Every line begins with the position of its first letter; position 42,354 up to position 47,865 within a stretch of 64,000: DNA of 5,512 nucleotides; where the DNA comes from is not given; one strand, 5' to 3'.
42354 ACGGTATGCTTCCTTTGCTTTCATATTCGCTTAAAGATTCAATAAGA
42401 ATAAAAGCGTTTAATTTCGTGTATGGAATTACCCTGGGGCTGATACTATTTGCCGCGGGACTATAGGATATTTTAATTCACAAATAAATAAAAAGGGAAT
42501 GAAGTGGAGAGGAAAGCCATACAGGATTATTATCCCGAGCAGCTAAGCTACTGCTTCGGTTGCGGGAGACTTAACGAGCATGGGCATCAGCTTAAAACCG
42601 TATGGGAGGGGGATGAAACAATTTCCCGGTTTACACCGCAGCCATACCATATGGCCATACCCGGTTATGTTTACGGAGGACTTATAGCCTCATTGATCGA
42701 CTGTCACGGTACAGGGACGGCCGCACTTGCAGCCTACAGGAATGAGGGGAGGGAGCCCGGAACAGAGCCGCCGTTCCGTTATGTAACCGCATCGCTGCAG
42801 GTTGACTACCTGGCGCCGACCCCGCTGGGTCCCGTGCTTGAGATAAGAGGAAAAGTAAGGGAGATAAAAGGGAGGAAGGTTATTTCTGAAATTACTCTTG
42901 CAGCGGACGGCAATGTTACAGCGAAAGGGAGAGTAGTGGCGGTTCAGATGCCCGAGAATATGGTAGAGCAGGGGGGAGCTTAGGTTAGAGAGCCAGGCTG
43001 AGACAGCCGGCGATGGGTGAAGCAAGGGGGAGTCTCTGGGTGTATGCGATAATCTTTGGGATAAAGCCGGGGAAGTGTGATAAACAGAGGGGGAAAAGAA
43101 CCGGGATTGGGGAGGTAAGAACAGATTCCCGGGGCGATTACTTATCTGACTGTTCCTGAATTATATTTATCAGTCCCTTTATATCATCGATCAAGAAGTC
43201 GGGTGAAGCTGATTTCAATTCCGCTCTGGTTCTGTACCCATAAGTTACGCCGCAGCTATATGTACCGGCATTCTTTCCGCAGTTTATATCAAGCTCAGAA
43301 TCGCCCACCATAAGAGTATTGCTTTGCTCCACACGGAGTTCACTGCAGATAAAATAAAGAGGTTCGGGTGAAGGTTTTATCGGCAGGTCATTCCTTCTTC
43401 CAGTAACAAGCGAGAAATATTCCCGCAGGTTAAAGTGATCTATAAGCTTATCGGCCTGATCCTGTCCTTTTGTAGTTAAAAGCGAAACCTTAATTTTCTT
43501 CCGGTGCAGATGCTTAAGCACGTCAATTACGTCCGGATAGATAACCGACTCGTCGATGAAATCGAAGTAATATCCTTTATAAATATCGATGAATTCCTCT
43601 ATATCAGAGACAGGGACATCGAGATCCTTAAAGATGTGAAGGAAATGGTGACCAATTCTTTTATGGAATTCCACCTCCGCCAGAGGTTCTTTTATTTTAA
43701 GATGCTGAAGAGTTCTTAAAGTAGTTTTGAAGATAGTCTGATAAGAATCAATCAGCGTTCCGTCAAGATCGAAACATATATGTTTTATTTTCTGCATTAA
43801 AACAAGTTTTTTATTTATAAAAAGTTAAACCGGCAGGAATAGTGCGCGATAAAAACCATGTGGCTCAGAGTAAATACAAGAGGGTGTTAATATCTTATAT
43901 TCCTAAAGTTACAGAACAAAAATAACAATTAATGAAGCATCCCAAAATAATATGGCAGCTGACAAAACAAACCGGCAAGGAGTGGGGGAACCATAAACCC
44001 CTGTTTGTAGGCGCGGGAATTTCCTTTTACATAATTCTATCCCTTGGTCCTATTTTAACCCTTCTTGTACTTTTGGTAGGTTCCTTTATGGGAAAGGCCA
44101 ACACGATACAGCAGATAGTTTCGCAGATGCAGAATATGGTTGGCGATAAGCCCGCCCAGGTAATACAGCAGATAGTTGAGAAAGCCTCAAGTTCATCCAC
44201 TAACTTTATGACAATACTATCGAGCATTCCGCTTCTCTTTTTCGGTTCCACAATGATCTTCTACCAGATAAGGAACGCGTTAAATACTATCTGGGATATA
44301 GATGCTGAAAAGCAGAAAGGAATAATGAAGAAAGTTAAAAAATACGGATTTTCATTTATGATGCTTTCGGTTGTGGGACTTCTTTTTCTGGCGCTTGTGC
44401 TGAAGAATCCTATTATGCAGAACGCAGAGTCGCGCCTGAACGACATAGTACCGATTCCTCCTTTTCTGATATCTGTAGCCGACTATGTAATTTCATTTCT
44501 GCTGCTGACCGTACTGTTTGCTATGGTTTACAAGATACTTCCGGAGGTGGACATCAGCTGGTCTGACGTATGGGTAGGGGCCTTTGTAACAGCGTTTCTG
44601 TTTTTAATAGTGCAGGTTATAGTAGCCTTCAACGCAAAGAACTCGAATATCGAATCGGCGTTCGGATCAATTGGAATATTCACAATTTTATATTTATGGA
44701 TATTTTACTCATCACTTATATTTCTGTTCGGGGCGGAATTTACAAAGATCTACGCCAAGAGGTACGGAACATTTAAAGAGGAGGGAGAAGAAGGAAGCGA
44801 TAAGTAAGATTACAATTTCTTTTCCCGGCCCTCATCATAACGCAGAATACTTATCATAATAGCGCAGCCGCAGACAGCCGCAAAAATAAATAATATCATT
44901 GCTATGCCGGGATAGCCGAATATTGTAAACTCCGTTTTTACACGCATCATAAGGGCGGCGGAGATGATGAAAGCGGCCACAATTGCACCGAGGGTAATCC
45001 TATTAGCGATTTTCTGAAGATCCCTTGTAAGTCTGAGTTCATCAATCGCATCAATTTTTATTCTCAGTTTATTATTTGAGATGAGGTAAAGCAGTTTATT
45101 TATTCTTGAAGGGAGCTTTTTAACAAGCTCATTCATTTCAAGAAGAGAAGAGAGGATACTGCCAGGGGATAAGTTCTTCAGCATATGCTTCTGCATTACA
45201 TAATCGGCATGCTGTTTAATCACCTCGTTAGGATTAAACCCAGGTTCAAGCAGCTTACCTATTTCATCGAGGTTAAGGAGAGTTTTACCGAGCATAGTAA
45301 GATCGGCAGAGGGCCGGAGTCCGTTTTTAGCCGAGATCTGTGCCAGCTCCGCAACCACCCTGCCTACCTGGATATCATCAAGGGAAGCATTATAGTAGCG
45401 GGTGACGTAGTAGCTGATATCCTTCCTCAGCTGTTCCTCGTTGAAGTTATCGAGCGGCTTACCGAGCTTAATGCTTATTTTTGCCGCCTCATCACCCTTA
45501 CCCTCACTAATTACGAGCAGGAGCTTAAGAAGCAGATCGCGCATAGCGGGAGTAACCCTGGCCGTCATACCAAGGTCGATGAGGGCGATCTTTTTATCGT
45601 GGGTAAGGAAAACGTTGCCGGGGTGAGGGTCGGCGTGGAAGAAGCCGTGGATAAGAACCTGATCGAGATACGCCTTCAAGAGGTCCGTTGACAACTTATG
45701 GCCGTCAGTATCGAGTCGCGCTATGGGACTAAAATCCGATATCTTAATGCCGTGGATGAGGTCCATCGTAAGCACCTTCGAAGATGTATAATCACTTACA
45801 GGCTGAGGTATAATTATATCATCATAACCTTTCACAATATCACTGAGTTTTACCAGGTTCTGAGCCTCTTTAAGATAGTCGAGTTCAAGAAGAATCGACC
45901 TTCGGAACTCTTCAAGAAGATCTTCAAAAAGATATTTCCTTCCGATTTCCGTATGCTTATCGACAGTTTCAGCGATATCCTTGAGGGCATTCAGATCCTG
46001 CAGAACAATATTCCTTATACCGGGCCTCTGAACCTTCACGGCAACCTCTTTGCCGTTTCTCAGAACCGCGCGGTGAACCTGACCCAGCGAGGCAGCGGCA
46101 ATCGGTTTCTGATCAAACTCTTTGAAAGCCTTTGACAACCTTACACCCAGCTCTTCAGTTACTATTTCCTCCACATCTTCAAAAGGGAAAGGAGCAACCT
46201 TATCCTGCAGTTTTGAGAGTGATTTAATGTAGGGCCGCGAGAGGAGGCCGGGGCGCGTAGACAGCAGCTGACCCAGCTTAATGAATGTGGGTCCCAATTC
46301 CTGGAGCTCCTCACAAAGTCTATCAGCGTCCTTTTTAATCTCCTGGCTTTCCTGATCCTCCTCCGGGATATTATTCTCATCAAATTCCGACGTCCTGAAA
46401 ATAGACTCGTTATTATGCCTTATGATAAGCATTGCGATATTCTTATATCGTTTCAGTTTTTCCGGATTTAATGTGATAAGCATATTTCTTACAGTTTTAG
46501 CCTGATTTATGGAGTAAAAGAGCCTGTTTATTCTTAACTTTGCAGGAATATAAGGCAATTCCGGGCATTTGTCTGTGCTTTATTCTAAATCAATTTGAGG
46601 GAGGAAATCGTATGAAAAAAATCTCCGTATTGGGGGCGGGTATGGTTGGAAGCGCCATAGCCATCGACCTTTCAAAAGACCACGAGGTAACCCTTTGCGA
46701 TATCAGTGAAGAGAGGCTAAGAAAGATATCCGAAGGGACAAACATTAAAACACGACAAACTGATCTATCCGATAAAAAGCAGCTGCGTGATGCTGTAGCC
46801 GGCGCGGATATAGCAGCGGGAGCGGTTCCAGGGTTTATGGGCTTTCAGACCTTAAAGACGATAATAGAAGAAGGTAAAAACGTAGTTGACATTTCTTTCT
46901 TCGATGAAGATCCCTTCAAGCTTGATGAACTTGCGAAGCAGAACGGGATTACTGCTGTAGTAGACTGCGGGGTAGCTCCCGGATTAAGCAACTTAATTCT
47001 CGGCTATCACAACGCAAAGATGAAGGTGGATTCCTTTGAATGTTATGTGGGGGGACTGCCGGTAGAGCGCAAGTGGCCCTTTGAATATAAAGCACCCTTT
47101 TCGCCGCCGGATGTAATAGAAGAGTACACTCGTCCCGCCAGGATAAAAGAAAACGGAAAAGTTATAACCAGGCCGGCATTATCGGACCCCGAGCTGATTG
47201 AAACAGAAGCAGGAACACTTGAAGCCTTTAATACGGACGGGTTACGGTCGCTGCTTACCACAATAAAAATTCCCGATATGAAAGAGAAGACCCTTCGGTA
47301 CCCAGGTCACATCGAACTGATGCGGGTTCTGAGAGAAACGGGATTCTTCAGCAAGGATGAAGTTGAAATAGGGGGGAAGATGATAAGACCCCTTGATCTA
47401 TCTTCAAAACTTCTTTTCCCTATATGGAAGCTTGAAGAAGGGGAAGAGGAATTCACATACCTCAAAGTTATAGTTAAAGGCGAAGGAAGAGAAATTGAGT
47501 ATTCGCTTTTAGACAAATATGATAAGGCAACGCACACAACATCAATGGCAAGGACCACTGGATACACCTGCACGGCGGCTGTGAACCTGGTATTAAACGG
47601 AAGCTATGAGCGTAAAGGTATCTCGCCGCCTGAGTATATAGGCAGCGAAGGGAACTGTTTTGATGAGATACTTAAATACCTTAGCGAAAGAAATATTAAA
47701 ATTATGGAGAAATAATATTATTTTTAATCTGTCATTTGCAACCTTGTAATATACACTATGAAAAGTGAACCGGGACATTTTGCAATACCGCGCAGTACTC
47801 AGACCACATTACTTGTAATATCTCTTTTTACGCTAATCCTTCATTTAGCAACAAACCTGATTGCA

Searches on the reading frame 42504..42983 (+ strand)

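Call 29: search_protein_families(library=pfam, proteins=[window:42504-42983:+], max_evalue=0.00001)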
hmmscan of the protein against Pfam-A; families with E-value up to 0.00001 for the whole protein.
window:42504-42983:+ (159 aa): 1 family
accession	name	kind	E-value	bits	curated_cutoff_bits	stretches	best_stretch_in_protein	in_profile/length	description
PF03061.28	4HBT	-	1.7e-07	31.9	20.6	1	54-137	2-75/79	Thioesterase superfamily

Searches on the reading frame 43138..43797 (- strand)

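Call 29: search_protein_families(library=pfam, proteins=[window:43138-43797:-], max_evalue=0.00001)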
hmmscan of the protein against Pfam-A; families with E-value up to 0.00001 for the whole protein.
window:43138-43797:- (219 aa): 4 families
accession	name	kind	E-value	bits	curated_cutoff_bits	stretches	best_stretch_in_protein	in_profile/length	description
PF13419.12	HAD_2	-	1.2e-36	126.9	23.8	1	7-184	1-178/178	Haloacid dehalogenase-like hydrolase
PF00702.32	Hydrolase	-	4.8e-27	96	26.4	1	4-178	1-191/191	haloacid dehalogenase-like hydrolase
PF13242.12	Hydrolase_like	-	1.8e-11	44.2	22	1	141-207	4-73/75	HAD-hyrolase-like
PF08282.18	Hydrolase_3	-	1.2e-06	28.9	20.9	0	7-34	1-28/255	haloacid dehalogenase-like hydrolase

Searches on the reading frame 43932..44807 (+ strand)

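Call 29: search_protein_families(library=pfam, proteins=[window:43932-44807:+], max_evalue=0.00001)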
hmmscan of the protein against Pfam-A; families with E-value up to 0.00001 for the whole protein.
window:43932-44807:+ (291 aa): 1 family
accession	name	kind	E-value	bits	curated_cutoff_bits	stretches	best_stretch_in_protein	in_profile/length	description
PF03631.20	Virul_fac_BrkB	-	2.8e-43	148.9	33.7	1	25-277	7-258/259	Virulence factor BrkB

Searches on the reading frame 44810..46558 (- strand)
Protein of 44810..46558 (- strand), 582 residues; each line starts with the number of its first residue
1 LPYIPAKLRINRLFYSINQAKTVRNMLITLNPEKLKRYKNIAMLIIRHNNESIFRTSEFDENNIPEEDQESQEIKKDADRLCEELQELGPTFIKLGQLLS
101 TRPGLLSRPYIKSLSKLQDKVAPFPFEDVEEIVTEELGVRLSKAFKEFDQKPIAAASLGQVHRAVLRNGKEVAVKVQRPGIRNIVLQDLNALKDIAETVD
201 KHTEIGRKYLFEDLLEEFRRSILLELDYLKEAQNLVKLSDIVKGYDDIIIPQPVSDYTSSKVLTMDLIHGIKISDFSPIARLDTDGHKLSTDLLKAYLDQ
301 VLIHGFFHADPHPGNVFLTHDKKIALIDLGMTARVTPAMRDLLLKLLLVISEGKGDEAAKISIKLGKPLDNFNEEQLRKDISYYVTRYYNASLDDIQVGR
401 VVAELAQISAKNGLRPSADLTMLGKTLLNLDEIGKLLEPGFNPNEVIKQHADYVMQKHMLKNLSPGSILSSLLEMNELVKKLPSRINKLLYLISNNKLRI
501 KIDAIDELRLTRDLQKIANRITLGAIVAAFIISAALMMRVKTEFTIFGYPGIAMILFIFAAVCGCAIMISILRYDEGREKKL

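Call 29: search_protein_families(library=pfam, proteins=[window:44810-46558:-], max_evalue=0.00001)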
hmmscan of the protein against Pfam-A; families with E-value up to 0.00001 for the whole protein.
window:44810-46558:- (582 aa): 1 family
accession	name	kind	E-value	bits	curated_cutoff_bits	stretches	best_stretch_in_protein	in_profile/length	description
PF03109.22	ABC1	-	2.5e-73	246.7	22.9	1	116-356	1-238/244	ABC1 atypical kinase-like domain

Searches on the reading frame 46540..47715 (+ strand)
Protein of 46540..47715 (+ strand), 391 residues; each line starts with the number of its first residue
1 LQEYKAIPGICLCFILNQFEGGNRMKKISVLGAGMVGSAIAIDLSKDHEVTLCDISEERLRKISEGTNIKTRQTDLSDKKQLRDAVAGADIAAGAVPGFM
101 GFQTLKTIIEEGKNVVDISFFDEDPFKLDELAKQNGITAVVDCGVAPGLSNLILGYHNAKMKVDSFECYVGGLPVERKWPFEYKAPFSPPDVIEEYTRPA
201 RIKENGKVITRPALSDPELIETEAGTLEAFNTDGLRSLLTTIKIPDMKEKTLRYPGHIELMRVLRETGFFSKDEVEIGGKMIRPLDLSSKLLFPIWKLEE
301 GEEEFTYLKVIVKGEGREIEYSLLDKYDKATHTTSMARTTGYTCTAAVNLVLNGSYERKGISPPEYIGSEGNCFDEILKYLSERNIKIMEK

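Call 29: search_protein_families(library=pfam, proteins=[window:46540-47715:+], max_evalue=0.00001)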
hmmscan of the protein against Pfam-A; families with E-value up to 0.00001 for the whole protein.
window:46540-47715:+ (391 aa): 4 families
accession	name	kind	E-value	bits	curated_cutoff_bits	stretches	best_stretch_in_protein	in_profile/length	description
PF16653.10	Sacchrp_dh_C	-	1.5e-44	153.6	31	1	144-384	1-263/265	Saccharopine dehydrogenase C-terminal domain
PF03435.24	Sacchrp_dh_NADP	-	2.3e-16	60.7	25.1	1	28-140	1-129/129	Saccharopine dehydrogenase NADP binding domain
PF01262.27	AlaDh_PNT_C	-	8.7e-07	29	23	1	25-96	28-100/214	Alanine dehydrogenase/PNT, C-terminal domain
PF02254.24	TrkA_N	-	3.4e-06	27.8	23.8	0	29-85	2-58/116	TrkA-N domain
